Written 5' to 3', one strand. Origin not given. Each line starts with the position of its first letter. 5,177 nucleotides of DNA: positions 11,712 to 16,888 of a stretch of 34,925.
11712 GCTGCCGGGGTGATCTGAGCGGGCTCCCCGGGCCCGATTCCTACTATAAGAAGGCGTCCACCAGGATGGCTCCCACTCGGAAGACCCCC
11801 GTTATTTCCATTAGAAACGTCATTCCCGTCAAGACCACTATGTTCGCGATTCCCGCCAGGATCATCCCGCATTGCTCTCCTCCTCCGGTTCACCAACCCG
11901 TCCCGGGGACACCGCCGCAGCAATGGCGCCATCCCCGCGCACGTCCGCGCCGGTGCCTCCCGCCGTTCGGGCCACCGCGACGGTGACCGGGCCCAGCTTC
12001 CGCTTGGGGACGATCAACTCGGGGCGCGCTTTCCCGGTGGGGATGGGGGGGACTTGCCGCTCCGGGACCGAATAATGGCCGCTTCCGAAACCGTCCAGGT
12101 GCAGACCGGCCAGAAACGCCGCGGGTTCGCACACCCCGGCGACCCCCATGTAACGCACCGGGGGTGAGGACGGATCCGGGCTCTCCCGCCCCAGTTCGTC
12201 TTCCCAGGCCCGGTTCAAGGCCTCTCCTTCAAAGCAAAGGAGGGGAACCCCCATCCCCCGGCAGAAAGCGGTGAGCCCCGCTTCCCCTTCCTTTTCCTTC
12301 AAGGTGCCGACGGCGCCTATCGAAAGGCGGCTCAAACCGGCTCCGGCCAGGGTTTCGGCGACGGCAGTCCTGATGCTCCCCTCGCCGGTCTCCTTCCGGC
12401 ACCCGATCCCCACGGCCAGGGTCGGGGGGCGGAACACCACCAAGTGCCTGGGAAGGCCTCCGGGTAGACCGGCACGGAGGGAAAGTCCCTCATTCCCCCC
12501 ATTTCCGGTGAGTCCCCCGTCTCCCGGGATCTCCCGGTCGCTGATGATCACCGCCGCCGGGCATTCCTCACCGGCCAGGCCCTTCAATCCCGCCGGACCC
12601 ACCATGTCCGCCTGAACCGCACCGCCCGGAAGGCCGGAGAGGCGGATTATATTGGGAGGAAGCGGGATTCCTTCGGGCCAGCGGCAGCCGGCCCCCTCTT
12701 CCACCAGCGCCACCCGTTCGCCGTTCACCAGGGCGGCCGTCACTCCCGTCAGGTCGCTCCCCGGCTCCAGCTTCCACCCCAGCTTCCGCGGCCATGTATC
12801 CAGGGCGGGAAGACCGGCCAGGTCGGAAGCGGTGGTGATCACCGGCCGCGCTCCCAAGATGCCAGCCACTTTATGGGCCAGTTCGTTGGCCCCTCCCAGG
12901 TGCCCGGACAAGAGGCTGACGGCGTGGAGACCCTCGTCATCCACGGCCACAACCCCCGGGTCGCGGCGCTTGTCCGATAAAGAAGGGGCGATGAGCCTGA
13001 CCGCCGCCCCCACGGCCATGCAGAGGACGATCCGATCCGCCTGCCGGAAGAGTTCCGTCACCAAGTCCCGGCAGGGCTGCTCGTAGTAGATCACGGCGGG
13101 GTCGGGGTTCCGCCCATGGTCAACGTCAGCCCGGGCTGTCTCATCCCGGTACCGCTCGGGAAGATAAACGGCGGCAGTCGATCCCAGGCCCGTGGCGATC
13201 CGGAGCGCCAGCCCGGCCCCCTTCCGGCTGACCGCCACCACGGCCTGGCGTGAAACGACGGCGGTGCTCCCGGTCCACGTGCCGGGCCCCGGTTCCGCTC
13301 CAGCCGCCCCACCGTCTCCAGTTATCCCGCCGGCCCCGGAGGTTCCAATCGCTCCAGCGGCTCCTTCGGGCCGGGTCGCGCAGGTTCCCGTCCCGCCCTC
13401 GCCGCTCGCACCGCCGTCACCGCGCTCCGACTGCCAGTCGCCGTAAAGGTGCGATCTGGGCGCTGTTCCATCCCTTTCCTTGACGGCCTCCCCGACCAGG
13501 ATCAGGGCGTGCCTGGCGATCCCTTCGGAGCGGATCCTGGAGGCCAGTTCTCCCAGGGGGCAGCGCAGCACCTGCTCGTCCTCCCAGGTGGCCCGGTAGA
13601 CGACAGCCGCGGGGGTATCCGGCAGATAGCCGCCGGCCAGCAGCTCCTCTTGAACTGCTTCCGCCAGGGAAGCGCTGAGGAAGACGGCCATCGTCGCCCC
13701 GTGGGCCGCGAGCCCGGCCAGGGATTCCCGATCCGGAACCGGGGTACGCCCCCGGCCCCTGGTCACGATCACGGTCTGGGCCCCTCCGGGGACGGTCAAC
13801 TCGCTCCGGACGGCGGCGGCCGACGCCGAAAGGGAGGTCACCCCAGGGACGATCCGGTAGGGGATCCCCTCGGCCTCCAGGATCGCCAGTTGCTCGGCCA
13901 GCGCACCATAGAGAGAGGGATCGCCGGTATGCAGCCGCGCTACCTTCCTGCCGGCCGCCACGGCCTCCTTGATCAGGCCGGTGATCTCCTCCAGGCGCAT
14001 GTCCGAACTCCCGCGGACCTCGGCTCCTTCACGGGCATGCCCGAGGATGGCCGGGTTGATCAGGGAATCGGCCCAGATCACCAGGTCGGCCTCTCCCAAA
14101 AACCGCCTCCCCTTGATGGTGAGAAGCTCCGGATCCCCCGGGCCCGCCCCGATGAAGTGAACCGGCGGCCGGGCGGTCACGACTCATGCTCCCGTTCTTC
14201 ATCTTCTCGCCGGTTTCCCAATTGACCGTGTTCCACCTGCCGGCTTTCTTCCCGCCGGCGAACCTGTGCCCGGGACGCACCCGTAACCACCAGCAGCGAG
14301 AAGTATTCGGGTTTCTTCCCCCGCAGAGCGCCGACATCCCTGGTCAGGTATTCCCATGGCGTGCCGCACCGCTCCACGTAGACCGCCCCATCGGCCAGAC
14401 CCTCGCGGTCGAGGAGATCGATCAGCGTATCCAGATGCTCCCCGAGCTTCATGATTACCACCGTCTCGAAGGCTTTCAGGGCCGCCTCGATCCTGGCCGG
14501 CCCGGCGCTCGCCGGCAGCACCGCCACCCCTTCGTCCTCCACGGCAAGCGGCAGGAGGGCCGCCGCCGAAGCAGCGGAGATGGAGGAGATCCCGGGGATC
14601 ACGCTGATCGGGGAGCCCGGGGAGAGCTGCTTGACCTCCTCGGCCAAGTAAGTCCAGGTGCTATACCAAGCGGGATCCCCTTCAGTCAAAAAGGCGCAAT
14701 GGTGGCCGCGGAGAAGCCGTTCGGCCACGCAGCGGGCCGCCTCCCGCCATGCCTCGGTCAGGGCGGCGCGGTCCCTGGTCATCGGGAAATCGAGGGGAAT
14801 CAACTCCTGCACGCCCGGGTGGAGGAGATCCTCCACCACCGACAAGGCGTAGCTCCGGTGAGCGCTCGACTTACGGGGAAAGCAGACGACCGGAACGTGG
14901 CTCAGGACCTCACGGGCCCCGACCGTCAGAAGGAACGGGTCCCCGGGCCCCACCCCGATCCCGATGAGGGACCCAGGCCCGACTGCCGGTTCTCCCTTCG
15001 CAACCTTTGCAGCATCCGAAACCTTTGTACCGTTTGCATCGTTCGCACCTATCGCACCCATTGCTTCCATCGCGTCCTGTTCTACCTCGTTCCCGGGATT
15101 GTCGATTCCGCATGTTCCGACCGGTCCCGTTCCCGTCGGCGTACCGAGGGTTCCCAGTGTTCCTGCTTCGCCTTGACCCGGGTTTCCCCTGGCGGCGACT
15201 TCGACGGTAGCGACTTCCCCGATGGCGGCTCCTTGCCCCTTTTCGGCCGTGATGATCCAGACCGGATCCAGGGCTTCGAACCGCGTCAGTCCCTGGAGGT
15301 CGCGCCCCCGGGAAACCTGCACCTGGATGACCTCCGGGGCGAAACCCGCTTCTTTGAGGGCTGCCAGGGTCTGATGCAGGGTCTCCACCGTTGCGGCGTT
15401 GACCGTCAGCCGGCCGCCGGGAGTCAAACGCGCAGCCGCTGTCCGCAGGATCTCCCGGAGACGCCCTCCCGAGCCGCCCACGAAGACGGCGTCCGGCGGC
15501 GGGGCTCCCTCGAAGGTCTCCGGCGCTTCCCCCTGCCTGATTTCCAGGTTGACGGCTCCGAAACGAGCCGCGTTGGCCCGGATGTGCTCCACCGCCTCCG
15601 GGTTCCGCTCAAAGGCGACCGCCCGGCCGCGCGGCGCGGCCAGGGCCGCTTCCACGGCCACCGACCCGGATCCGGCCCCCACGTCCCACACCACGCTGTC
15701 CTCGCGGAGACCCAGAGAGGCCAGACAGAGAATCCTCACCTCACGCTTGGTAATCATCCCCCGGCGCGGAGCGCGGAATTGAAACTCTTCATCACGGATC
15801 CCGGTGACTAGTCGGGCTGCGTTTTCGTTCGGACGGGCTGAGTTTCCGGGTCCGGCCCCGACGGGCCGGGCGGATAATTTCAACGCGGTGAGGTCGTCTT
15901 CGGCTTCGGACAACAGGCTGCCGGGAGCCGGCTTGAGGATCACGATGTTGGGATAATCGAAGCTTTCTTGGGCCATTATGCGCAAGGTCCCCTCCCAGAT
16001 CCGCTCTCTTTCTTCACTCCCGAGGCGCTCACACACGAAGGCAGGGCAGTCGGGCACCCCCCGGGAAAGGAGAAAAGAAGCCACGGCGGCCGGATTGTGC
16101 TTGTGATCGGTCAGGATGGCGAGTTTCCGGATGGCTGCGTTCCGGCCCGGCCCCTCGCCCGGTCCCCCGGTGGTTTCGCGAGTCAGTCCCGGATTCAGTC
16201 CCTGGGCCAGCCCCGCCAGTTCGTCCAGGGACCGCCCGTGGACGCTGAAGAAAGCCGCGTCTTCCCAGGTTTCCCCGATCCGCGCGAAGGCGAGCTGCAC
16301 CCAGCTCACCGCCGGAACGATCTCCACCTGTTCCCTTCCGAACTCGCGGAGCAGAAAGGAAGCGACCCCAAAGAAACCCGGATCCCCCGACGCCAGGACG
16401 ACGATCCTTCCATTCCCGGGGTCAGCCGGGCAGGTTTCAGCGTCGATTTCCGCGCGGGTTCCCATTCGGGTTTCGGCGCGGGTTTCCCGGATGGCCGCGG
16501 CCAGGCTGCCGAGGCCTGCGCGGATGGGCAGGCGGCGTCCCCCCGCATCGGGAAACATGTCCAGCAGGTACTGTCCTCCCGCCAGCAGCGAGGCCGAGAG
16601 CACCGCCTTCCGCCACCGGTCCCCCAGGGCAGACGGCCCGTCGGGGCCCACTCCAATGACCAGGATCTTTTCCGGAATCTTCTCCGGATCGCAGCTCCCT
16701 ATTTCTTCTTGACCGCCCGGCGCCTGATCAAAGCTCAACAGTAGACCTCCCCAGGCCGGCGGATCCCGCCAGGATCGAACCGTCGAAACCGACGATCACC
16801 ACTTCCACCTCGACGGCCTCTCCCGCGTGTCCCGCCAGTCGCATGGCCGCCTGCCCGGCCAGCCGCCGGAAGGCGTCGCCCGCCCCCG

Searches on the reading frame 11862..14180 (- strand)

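Call 7: search_protein_families(library=ncbifam, proteins=[window:11862-14180:-], max_evalue=0.00001)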
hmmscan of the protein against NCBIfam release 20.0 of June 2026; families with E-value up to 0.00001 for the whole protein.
window:11862-14180:- (772 aa): 29 families (the best 25 are shown)
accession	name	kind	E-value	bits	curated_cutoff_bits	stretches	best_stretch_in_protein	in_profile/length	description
TIGR01465.1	cobM_cbiF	equivalog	4.7e-96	320.8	259.65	1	7-247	1-239/247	precorrin-4 C(11)-methyltransferase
NF012017.0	PRK15473.1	equivalog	3.8e-72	242.7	408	1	7-234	10-237/257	cobalt-precorrin-4 methyltransferase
NF004466.0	PRK05788.1-4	equivalog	1.5e-52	178.9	326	2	313-495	4-168/335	cobalt-precorrin 5A hydrolase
NF007922.1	PRK10637.1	equivalog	2.1e-48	165.4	400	1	7-234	219-450/450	siroheme synthase CysG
NF004790.0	PRK06136.1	subfamily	2.7e-47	161.5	198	1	7-238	6-242/250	uroporphyrinogen-III C-methyltransferase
TIGR01469.1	cobA_cysG_Cterm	equivalog_domain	3e-44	151.5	185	1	7-235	3-236/238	uroporphyrinogen-III C-methyltransferase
NF004463.0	PRK05788.1-1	equivalog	1e-38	133.4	546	2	371-492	52-174/351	cobalt-precorrin 5A hydrolase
NF005441.0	PRK07027.1-5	equivalog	1.3e-38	132.8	358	2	359-454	37-131/263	cobalamin biosynthesis protein CbiG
NF005440.0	PRK07027.1-4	equivalog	2.2e-34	119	395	2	371-453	43-125/257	cobalamin biosynthesis protein CbiG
NF004465.0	PRK05788.1-3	equivalog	2.2e-33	115.7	281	2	371-469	32-128/290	cobalt-precorrin 5A hydrolase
NF004464.0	PRK05788.1-2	equivalog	7.9e-33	114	489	1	310-492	4-171/343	cobalt-precorrin 5A hydrolase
NF004467.0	PRK05788.1-5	equivalog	1.3e-28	100.1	376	1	375-492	47-163/326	cobalt-precorrin 5A hydrolase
NF005524.0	PRK07168.1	equivalog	2.5e-26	92.3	603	1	7-240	5-242/474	uroporphyrin-III C-methyltransferase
TIGR01467.1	cobI_cbiL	equivalog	2e-15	56.9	163.25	1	65-129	78-142/230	precorrin-2 C(20)-methyltransferase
TIGR02467.1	CbiE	equivalog_domain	1.5e-11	44.2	92.9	1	9-214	1-193/204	precorrin-6y C5,15-methyltransferase (decarboxylating) subunit CbiE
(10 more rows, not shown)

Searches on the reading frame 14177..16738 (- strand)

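Call 8: search_protein_families(library=ncbifam, proteins=[window:14177-16738:-], max_evalue=0.00001)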
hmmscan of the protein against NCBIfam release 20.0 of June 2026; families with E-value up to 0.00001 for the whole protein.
window:14177-16738:- (853 aa): 34 families (the best 25 are shown)
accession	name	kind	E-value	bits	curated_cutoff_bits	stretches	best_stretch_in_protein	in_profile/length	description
TIGR01467.1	cobI_cbiL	equivalog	9.1e-70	234.6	163.25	1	590-819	2-229/230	precorrin-2 C(20)-methyltransferase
TIGR02467.1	CbiE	equivalog_domain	7.5e-53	179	92.9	1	27-267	1-203/204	precorrin-6y C5,15-methyltransferase (decarboxylating) subunit CbiE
NF004614.0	PRK05948.1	equivalog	1.6e-50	171.8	251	1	589-822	6-238/242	precorrin-2 C(20)-methyltransferase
NF004647.0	PRK05990.1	equivalog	2.8e-41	141.6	271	1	588-821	5-240/245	precorrin-2 C(20)-methyltransferase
NF006138.0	PRK08287.1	equivalog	1.5e-39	135.8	210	1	316-502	3-186/189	decarboxylating cobalt-precorrin-6B (C(15))-methyltransferase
NF005640.0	PRK07402.1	equivalog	3.3e-39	134.5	219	1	312-500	11-198/200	precorrin-6Y C5,15-methyltransferase subunit CbiT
NF004059.0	PRK05576.1-2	equivalog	1.4e-38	133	274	1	591-818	4-228/236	cobalt-factor II C(20)-methyltransferase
TIGR02469.1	CbiT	equivalog_domain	1.1e-37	129.1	78.3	1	329-450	2-124/124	precorrin-6Y C5,15-methyltransferase (decarboxylating) subunit CbiT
NF001556.0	PRK00377.1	equivalog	1.3e-37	129.5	238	1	311-500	7-197/198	cobalt-precorrin-6Y C(15)-methyltransferase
NF004061.0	PRK05576.1-4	equivalog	3.3e-36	125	265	1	589-819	3-230/237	cobalt-factor II C(20)-methyltransferase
NF004062.0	PRK05576.1-5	equivalog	3.1e-33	115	194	1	593-800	5-198/219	cobalt-factor II C(20)-methyltransferase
NF004058.0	PRK05576.1-1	equivalog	5.6e-29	101.2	239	1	590-817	3-217/221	cobalt-factor II C(20)-methyltransferase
NF004063.0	PRK05576.1-6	equivalog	3.5e-24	85.4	235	1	591-727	3-130/235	cobalt-factor II C(20)-methyltransferase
NF004454.0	PRK05787.1-1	equivalog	2.6e-23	82.7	354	1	26-172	3-130/201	cobalt-precorrin-7 (C(5))-methyltransferase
NF004060.0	PRK05576.1-3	equivalog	1.7e-21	76.9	189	1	591-816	2-197/202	cobalt-factor II C(20)-methyltransferase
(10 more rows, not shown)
